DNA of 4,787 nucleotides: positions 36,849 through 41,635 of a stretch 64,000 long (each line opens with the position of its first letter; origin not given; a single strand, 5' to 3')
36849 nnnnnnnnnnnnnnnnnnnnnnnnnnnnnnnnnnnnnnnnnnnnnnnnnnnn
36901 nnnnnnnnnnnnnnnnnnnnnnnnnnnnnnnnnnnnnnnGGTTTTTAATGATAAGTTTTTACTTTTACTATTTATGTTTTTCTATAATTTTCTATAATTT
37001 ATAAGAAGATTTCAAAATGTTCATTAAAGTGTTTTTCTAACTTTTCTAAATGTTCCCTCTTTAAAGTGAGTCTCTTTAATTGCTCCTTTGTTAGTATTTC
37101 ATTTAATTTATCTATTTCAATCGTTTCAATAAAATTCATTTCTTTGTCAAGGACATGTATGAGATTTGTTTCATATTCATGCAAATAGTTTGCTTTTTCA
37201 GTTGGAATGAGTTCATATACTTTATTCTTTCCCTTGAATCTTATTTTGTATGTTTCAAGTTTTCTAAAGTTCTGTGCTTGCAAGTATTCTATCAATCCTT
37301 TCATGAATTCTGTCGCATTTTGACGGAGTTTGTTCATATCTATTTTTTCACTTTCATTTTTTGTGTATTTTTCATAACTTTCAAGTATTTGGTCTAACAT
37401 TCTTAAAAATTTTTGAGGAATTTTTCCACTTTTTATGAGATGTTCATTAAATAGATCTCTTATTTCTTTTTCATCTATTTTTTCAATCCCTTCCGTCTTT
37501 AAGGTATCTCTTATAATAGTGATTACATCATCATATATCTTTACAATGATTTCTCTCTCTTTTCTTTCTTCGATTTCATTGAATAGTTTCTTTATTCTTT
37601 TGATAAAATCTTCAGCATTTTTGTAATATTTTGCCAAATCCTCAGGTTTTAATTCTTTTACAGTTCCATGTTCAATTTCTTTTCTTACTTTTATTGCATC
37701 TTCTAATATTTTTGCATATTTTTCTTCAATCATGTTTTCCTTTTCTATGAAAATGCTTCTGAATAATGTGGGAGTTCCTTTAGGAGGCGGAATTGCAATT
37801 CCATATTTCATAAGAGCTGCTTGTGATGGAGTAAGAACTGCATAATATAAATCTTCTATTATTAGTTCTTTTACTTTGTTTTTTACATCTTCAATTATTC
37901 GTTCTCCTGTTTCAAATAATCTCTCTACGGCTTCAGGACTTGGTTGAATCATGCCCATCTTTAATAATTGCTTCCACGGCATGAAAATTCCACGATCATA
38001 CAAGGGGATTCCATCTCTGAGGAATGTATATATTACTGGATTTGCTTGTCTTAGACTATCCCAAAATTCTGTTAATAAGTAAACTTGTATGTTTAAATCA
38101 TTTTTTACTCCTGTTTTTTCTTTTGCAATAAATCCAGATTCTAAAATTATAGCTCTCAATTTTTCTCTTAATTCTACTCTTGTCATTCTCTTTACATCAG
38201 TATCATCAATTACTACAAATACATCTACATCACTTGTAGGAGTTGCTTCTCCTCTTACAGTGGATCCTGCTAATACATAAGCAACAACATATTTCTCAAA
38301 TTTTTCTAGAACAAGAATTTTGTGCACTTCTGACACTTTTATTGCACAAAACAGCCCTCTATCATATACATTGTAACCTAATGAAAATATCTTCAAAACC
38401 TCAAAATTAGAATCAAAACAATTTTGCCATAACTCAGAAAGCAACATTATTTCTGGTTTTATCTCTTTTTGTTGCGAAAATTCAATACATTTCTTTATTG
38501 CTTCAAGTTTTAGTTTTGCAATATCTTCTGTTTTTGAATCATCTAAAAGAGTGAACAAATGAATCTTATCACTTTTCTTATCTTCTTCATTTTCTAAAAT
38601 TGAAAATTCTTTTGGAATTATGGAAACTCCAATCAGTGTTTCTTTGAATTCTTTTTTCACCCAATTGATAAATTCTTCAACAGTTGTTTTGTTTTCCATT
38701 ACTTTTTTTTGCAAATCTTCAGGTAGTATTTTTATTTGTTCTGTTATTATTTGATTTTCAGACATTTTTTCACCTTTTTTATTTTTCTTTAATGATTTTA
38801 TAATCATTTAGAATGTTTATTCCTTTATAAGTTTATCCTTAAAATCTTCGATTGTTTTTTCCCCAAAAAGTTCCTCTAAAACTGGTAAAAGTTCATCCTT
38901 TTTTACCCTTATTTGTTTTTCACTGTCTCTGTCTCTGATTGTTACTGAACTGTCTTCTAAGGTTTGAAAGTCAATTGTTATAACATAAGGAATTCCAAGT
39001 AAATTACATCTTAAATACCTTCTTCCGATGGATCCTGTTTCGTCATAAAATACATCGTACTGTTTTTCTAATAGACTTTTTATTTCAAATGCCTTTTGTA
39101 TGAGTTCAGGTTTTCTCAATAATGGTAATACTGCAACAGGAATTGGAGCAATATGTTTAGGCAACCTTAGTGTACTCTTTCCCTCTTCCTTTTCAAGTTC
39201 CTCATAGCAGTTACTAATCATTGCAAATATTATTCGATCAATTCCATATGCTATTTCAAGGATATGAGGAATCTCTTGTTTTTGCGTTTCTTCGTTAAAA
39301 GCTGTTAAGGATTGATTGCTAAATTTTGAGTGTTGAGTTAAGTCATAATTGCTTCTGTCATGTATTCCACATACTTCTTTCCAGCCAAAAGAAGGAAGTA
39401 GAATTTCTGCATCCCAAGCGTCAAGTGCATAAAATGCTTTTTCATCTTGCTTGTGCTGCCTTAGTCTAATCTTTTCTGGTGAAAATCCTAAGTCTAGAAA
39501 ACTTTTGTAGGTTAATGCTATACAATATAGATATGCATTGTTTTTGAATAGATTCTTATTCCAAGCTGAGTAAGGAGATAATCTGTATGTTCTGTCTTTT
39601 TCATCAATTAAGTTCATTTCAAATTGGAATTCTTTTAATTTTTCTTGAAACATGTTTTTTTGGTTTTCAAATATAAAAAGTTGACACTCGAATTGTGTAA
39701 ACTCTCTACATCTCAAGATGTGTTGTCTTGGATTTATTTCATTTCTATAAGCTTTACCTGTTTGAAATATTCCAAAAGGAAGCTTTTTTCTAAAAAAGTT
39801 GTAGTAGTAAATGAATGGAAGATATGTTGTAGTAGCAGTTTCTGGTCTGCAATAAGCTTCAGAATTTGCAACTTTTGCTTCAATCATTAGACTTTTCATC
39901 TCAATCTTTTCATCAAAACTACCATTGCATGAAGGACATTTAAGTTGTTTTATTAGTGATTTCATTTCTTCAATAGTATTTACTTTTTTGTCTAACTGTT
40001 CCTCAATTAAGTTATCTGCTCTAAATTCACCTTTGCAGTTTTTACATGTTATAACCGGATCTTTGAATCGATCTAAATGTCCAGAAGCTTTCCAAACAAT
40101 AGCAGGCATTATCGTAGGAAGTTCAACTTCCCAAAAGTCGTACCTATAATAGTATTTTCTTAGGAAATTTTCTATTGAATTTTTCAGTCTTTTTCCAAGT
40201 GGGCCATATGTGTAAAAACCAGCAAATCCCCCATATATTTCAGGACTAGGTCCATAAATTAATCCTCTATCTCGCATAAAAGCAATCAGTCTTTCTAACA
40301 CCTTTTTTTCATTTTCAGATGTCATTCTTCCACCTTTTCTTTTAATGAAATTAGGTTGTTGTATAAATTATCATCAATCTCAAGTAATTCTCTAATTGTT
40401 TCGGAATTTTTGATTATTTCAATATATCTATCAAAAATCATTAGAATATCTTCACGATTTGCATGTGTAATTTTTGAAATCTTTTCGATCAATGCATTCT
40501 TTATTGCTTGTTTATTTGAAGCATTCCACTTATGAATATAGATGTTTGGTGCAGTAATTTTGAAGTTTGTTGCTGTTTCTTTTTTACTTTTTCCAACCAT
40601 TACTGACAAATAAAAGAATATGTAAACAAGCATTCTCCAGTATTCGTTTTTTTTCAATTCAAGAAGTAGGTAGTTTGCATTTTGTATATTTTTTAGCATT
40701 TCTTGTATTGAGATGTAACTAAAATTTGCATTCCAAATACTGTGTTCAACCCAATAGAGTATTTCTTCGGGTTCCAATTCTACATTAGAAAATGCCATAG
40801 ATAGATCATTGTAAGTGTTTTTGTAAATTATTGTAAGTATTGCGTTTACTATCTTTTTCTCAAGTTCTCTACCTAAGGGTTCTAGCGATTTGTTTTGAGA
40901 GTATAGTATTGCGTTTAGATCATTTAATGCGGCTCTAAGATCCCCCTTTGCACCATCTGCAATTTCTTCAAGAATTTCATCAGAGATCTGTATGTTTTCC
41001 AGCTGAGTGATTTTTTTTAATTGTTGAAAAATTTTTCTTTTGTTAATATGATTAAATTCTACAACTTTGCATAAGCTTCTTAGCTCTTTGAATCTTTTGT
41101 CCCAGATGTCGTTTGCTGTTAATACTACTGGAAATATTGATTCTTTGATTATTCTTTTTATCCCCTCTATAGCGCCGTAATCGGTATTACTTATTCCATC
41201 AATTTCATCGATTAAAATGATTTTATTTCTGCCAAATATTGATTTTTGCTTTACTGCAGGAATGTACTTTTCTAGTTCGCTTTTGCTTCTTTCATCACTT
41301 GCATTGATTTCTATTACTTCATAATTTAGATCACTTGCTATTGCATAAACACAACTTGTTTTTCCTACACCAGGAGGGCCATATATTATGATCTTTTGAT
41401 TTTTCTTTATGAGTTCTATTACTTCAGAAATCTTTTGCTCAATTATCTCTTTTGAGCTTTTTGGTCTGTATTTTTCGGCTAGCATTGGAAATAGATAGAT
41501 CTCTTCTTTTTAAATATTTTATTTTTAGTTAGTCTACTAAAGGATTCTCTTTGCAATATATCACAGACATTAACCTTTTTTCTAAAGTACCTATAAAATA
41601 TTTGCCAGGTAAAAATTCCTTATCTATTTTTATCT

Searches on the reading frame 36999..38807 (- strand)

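Call 8: search_protein_families(library=ncbifam, proteins=[window:36999-38807:-], max_evalue=0.00001)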
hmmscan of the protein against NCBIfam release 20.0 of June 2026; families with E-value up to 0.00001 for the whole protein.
window:36999-38807:- (602 aa): 0 families

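Call 47: search_protein_families(library=pfam, proteins=[window:36999-38807:-], max_evalue=0.001)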
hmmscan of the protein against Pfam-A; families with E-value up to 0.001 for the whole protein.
window:36999-38807:- (602 aa): 2 families
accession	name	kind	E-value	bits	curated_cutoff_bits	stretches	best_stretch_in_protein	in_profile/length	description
PF01909.29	NTP_transf_2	-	2.9e-08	34.4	21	1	169-217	11-61/93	Nucleotidyltransferase domain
PF18765.7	Polbeta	-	1.9e-05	25.2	26.9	1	171-220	8-58/93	Polymerase beta, Nucleotidyltransferase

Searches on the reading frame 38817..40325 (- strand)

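Call 8: search_protein_families(library=ncbifam, proteins=[window:38817-40325:-], max_evalue=0.00001)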
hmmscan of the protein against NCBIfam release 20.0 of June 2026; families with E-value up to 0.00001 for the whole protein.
window:38817-40325:- (502 aa): 10 families
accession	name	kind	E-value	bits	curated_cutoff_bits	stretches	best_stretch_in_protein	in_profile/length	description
NF003211.1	PRK04173.1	equivalog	3.8e-139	464.4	312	1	11-480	2-451/454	glycine--tRNA ligase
TIGR00389.1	glyS_dimeric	equivalog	1.6e-137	459.4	243.3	2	11-351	4-352/565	glycine--tRNA ligase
NF011484.0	PRK14894.1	equivalog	1.1e-65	221.8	1050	3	9-229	5-211/539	glycine--tRNA ligase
NF006625.0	PRK09194.1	equivalog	4.6e-26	91.8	558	2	334-482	414-557/559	proline--tRNA ligase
NF008979.1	PRK12325.1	exception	1.4e-24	86.7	550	2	333-480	290-433/437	proline--tRNA ligase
TIGR00409.1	proS_fam_II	equivalog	1.3e-20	73.8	306.7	1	341-485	427-567/568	proline--tRNA ligase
TIGR00418.1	thrS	equivalog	5.4e-15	55.3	383.65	1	35-96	191-252/565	threonine--tRNA ligase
TIGR00408.1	proS_fam_I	equivalog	5.4e-14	52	437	1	336-488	232-382/475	proline--tRNA ligase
NF003068.0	PRK03991.1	equivalog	1.1e-11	43.9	484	1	343-485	449-590/613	threonine--tRNA ligase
TIGR00442.1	hisS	equivalog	2.7e-06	26.6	286.75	0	358-475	301-405/406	histidine--tRNA ligase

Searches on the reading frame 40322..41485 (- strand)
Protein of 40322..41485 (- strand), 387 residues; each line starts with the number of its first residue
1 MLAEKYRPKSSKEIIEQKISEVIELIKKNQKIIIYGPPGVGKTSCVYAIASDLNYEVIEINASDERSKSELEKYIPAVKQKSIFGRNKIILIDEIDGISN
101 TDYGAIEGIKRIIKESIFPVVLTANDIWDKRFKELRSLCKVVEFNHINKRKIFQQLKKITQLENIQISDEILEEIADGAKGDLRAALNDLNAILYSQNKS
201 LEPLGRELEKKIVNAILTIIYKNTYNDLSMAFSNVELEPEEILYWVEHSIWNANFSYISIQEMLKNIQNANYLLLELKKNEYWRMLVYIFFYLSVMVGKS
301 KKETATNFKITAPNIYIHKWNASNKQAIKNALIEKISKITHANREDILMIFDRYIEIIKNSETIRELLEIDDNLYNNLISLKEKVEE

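Call 47: search_protein_families(library=pfam, proteins=[window:40322-41485:-], max_evalue=0.001)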
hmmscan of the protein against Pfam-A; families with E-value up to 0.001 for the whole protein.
window:40322-41485:- (387 aa): 15 families
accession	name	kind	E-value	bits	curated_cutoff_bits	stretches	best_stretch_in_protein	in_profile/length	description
PF00004.35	AAA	-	2.8e-16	60.6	21.2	1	32-102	1-73/131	ATPase family associated with various cellular activities (AAA)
PF21960.2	RCF1-5-like_lid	-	4.4e-09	36.6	27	1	156-192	3-40/43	RCF1/5-like, AAA+ ATPase lid domain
PF13173.12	AAA_14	-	9.6e-07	29.3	27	1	29-100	2-76/129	AAA domain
PF20720.3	nSTAND3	-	3.8e-06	27.1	27.2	1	18-167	6-148/155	Novel STAND NTPase 3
PF16193.11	AAA_assoc_2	-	9.4e-06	26.2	34.3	1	163-215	3-53/81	AAA C-terminal domain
PF13401.12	AAA_22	-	1.5e-05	25.8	27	0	31-71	7-50/130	AAA domain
PF25361.1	AAA_lid_RFC1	-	1.9e-05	24.5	34.9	1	152-198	4-50/59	RFC1-like, AAA+ ATPase lid domain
PF12775.13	AAA_7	-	3.6e-05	23.8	25.8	1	25-106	29-120/181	P-loop containing dynein motor region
PF00910.28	RNA_helicase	-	7.2e-05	23.7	21.5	1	32-121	1-83/105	RNA helicase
PF07728.20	AAA_5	-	0.00014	22.4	22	1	32-98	2-78/139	AAA domain (dynein-related subfamily)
PF05496.18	RuvB_N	-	0.00014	22.1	27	1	28-99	32-97/159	Holliday junction DNA helicase RuvB P-loop domain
PF03266.21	NTPase_1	-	0.00043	20.6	23.9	0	31-57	1-30/168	NTPase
PF03193.22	RsgA_GTPase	-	0.00052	20.3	30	0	16-67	94-144/174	RsgA GTPase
PF01637.24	ATPase_2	-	0.00055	20.2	33.2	1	17-126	6-118/225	ATPase domain predominantly from Archaea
PF22608.2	DNAX_ATPase_lid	-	0.00057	20.1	27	0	152-187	2-37/49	DNA polymerase III clamp loader subunit, ATPase lid domain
